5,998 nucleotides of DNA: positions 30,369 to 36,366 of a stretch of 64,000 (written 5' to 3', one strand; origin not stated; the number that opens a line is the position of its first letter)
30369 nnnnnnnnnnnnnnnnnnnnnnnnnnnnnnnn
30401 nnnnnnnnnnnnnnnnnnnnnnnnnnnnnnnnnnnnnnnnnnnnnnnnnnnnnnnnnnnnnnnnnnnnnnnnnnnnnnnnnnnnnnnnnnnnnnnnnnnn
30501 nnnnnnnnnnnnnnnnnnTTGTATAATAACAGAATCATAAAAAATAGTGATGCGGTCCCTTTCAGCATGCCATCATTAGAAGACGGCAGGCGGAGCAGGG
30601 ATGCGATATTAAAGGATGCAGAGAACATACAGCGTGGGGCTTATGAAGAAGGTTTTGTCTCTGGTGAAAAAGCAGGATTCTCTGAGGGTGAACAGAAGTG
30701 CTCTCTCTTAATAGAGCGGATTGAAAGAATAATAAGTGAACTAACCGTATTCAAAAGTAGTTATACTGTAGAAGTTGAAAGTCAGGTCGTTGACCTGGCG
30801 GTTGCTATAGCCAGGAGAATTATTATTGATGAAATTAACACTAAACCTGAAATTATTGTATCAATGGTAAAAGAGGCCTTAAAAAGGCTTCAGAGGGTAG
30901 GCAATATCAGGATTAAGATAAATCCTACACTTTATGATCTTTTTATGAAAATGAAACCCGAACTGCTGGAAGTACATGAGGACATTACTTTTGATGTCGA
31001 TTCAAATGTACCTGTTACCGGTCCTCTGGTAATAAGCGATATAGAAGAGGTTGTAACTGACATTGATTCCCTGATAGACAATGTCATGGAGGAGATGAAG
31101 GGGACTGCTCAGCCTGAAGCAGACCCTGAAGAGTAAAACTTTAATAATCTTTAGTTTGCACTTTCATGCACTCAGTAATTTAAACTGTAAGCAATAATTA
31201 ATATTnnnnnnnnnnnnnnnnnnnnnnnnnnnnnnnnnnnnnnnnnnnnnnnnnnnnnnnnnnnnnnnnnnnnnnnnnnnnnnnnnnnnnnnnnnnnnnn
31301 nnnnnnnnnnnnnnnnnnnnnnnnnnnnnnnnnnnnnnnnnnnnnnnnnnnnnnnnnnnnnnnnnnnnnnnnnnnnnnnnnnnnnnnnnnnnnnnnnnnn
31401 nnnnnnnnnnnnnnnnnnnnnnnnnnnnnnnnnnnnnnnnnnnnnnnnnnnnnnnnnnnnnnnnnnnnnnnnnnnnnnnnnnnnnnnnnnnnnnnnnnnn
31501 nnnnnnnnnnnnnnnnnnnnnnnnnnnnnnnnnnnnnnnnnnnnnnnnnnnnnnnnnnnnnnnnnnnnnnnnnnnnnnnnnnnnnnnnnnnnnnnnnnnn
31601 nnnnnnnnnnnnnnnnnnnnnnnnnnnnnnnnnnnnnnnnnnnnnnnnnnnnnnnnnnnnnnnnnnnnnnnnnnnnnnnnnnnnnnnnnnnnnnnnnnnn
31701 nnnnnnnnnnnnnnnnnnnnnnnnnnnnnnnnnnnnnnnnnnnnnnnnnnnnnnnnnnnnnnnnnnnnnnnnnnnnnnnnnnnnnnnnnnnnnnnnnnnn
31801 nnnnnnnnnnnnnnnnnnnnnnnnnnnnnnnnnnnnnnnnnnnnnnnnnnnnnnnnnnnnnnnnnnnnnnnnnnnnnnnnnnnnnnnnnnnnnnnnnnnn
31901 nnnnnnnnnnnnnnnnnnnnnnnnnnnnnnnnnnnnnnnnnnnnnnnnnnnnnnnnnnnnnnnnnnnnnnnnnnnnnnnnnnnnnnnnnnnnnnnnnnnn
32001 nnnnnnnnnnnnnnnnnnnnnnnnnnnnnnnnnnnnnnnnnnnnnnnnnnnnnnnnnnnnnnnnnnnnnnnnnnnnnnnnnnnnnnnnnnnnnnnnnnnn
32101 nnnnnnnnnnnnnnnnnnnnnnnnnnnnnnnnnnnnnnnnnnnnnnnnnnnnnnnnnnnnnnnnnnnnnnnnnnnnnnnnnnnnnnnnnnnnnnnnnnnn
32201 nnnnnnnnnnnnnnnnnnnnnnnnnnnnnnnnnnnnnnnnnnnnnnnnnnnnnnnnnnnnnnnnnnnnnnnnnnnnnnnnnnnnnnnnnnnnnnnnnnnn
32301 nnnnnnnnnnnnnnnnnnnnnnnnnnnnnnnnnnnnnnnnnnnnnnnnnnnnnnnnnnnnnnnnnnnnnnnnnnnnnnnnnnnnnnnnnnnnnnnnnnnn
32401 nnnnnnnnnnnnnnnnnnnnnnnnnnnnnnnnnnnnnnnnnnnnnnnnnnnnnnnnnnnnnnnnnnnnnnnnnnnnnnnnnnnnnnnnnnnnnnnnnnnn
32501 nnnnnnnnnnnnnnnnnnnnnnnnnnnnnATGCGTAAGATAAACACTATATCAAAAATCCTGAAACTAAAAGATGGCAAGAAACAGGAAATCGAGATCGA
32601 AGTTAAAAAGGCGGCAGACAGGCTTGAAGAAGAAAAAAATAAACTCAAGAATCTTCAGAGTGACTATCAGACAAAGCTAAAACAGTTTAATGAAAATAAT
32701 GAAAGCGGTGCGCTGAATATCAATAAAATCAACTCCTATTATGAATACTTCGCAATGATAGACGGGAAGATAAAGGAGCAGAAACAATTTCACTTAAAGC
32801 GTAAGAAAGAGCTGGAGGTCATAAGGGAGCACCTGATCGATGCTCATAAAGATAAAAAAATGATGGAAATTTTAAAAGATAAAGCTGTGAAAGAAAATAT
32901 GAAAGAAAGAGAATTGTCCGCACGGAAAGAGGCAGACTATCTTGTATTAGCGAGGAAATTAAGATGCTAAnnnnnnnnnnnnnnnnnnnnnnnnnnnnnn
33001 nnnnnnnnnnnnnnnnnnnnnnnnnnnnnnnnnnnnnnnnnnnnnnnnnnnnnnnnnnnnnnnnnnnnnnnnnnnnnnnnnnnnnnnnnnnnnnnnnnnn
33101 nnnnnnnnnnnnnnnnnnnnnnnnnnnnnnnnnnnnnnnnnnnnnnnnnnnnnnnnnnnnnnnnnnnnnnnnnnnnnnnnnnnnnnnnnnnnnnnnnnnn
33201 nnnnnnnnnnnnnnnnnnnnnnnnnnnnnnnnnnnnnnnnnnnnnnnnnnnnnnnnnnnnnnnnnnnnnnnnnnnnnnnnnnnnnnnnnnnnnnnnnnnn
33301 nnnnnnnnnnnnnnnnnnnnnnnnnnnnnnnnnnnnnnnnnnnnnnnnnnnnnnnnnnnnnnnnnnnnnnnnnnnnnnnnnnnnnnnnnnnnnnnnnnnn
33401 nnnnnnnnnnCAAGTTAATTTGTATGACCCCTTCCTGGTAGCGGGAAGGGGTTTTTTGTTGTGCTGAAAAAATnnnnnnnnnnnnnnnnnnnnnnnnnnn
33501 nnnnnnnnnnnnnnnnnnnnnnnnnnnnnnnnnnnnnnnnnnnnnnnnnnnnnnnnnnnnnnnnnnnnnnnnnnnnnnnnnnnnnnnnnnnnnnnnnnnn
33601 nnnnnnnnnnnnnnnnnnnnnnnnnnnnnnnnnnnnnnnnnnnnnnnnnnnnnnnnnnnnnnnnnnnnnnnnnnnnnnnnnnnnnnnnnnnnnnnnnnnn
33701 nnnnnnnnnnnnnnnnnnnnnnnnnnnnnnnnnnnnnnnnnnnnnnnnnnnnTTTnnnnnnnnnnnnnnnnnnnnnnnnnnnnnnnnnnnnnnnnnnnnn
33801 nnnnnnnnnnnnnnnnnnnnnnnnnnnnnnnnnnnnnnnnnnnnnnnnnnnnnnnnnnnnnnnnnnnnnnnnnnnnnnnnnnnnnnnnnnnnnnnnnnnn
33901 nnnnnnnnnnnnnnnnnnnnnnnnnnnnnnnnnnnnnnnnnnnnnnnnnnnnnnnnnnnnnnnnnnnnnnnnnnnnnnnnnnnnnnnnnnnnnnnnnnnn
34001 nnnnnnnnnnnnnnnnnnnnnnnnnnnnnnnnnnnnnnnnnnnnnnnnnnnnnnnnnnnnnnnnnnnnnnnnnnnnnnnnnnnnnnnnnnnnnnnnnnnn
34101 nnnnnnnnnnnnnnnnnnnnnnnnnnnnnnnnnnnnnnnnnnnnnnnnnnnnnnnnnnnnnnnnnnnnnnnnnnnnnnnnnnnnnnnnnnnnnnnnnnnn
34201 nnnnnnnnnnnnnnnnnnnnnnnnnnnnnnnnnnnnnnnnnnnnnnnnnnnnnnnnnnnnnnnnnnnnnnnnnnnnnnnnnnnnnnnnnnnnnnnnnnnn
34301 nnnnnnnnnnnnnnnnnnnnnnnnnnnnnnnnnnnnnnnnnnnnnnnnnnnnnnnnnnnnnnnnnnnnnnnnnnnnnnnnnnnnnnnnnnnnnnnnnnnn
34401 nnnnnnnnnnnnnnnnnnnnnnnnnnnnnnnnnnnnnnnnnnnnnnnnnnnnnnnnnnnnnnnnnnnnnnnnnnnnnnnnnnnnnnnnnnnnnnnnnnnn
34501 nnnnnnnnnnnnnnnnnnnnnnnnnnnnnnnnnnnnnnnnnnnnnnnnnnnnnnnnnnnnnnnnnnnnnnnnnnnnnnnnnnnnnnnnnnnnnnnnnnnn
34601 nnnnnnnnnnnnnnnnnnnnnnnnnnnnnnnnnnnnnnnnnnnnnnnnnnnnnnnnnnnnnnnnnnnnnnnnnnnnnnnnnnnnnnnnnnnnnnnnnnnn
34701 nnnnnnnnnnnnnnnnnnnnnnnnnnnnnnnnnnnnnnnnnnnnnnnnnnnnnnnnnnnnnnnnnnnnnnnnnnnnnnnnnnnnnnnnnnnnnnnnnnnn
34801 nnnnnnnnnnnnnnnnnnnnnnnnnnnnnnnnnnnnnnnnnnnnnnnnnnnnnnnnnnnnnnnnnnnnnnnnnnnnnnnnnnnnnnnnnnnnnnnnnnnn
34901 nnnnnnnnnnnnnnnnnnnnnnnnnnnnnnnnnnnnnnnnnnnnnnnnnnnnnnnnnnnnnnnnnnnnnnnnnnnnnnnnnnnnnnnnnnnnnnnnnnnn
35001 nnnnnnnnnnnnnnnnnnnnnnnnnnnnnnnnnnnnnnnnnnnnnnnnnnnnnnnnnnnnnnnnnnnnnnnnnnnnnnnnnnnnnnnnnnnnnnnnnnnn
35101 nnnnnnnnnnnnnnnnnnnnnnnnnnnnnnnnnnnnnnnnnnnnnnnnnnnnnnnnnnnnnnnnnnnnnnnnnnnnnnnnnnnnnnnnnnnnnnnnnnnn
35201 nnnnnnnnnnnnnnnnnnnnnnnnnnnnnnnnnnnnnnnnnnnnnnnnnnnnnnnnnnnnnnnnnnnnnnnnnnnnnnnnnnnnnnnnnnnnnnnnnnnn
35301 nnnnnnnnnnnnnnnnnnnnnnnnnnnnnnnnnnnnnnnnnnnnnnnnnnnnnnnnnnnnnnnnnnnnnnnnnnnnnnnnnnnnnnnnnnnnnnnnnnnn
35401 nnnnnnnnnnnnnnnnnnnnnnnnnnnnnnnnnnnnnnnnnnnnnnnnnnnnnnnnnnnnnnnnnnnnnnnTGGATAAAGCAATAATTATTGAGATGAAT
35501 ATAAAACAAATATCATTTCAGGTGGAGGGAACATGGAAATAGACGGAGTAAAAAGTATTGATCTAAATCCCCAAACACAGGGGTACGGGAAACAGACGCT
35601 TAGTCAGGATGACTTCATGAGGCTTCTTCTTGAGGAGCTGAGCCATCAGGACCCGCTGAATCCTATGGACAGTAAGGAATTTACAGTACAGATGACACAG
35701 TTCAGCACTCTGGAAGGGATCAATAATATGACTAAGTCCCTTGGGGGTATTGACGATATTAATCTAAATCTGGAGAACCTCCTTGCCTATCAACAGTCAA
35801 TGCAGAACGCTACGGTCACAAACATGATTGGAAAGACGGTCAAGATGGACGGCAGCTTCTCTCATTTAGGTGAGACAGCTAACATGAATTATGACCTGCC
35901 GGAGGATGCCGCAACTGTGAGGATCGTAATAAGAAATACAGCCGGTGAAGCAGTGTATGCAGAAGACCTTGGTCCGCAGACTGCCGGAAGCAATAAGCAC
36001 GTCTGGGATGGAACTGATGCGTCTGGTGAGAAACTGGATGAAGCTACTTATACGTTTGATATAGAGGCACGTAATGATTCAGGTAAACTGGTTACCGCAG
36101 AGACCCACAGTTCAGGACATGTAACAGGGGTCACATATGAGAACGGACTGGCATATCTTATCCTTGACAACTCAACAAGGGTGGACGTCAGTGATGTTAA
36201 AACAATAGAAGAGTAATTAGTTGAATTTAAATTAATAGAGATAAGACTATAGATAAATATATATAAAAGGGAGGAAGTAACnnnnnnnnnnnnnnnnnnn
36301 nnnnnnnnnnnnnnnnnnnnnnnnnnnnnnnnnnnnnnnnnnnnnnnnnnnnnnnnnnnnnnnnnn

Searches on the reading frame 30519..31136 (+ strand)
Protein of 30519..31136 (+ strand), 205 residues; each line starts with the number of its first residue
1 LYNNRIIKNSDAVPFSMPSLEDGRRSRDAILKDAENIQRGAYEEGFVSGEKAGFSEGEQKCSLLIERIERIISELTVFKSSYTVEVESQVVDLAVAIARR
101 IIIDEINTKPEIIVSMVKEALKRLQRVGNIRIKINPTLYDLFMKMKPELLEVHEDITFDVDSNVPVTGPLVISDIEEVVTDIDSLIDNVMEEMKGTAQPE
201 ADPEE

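Call 28: search_protein_families(library=pfam, proteins=[window:30519-31136:+], max_evalue=0.00001)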
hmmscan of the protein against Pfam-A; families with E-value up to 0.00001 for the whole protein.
window:30519-31136:+ (205 aa): 1 family
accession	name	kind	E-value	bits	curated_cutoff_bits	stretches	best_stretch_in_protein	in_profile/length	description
PF02108.21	FliH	-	6.9e-12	45.9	24.1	1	65-177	4-116/128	Flagellar assembly protein FliH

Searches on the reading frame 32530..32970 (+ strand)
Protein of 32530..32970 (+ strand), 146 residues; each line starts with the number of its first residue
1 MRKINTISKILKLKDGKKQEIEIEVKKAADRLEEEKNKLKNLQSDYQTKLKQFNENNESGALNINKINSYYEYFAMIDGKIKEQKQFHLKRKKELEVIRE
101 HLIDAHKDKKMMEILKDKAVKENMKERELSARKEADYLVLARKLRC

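Call 28: search_protein_families(library=pfam, proteins=[window:32530-32970:+], max_evalue=0.00001)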
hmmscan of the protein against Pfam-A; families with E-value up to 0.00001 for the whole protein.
window:32530-32970:+ (146 aa): 1 family
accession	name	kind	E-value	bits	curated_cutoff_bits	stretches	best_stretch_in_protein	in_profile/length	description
PF02050.21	FliJ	-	1.8e-10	41.5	28.4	1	20-136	2-116/123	Flagellar FliJ protein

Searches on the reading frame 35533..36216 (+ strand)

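Call 10: search_protein_families(library=pfam, proteins=[window:35533-36216:+], max_evalue=0.001)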
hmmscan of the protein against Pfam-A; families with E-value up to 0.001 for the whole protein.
window:35533-36216:+ (227 aa): 4 families
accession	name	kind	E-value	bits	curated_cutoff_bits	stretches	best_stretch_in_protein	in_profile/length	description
PF03963.19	FlgD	-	2.8e-21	75.9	27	1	15-70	18-73/75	Flagellar hook capping protein - N-terminal region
PF13860.13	FlgD_ig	-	3.2e-17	62.7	27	1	114-182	10-78/79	FlgD Ig-like domain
PF13861.12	FLgD_tudor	-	2.6e-10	40.8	26.9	1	91-223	2-58/58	FlgD Tudor-like domain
PF13585.12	CHU_C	-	0.00046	20.7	27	1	123-183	21-76/86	CHU_C Type IX secretion signal domain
